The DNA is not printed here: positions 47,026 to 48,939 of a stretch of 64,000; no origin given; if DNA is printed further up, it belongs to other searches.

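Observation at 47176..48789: Stand-alone FtsZ/tubulin-like GTPase with a HEAT-repeat tail, outside any division cluster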

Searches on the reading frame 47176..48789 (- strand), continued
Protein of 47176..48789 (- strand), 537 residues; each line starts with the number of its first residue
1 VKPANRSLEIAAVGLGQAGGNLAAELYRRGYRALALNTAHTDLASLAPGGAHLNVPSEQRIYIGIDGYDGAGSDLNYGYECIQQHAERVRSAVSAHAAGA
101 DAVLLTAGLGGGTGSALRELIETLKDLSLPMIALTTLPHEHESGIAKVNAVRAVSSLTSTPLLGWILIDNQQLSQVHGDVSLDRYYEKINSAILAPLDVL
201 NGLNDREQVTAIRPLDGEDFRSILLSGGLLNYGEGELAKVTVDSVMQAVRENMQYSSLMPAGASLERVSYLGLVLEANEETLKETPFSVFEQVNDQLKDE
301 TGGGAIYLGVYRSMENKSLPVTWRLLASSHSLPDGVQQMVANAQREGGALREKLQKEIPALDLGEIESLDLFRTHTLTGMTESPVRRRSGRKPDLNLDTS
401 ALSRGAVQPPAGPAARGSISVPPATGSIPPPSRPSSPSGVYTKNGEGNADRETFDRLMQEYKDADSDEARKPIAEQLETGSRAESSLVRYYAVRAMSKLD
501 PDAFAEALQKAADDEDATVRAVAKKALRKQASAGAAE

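Call 72: fold_search(model_id=the predicted structure, library=viral)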
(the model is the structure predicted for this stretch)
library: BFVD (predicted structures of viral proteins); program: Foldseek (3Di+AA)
matches with E <= 10: 209; with E <= 0.001: 5
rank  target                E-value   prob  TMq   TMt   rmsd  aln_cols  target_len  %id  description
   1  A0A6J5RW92            2.9e-24  1.00  0.58  0.68   7.1       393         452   22  FtsZ Cell division GTPase [uncultured Caudovirales phage]
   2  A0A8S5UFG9            2.4e-15  1.00  0.51  0.68   8.6       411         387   12  Cell division protein [Myoviridae sp. ctcyQ27]
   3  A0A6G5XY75            2.5e-11  1.00  0.43  0.64   6.6       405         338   11  (no name in the UniProt tables at hand)
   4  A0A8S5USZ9            4.5e-09  1.00  0.45  0.65   5.7       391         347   11  Tubulin [Myoviridae sp. ctijX18]
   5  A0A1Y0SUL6            6.3e-09  1.00  0.39  0.57   5.9       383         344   14  PhuZ [Pseudomonas phage Noxifer]
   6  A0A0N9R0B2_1          9.7e-03  0.91  0.21  0.16  11.5       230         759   10  UDP-N-acetylglucosamine 2-epimerase [Chrysochromulina ericina virus CeV-01B]
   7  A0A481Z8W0            2.3e-02  0.20  0.13  0.16  35.6       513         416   10  Resolvase [Pithovirus LCPAC304]
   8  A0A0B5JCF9            3.9e-02  0.85  0.13  0.27  11.1       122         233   13  YjgF family translation initiation inhibitor [Pandoravirus inopinatum]
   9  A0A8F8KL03            5.2e-02  0.44  0.17  0.18  13.1       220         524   12  GTP-binding protein 1 [Clandestinovirus]
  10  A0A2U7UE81            7.9e-02  0.44  0.21  0.11  11.8       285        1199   11  von Willebrand factor type A domain containing protein [Pandoravirus macleodensis]
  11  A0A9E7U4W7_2          7.9e-02  0.12  0.15  0.07  41.8       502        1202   11  Tape measure protein [Gordonia phage OtterstedtS21]
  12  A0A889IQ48            8.9e-02  0.18  0.18  0.24  20.5       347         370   10  (no name in the UniProt tables at hand)
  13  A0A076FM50            1.3e-01  0.06  0.13  0.10  24.5       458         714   11  DNA topoisomerase [Aureococcus anophagefferens virus]
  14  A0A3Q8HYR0            1.5e-01  0.23  0.10  0.28  14.2       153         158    9  (no name in the UniProt tables at hand)
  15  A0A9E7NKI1            1.5e-01  0.14  0.21  0.21  17.0       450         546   10  (no name in the UniProt tables at hand)
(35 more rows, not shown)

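Call 83: search_protein_families(library=pfam, proteins=[L086:7372-9264:+], max_evalue=0.01)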
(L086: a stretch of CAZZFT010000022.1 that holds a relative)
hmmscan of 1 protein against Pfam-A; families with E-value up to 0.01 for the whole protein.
L086:7372-9264:+ (630 aa): 2 families
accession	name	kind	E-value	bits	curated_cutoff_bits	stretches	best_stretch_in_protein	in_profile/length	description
PF00091.31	Tubulin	-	3.5e-13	50.7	33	1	70-234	1-187/190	Tubulin/FtsZ family, GTPase domain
PF22453.1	TubZ-like_C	-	0.0036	17.7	26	1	273-391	13-137/144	Tubulin/FtsZ-like protein TubZ-like, C-terminal domain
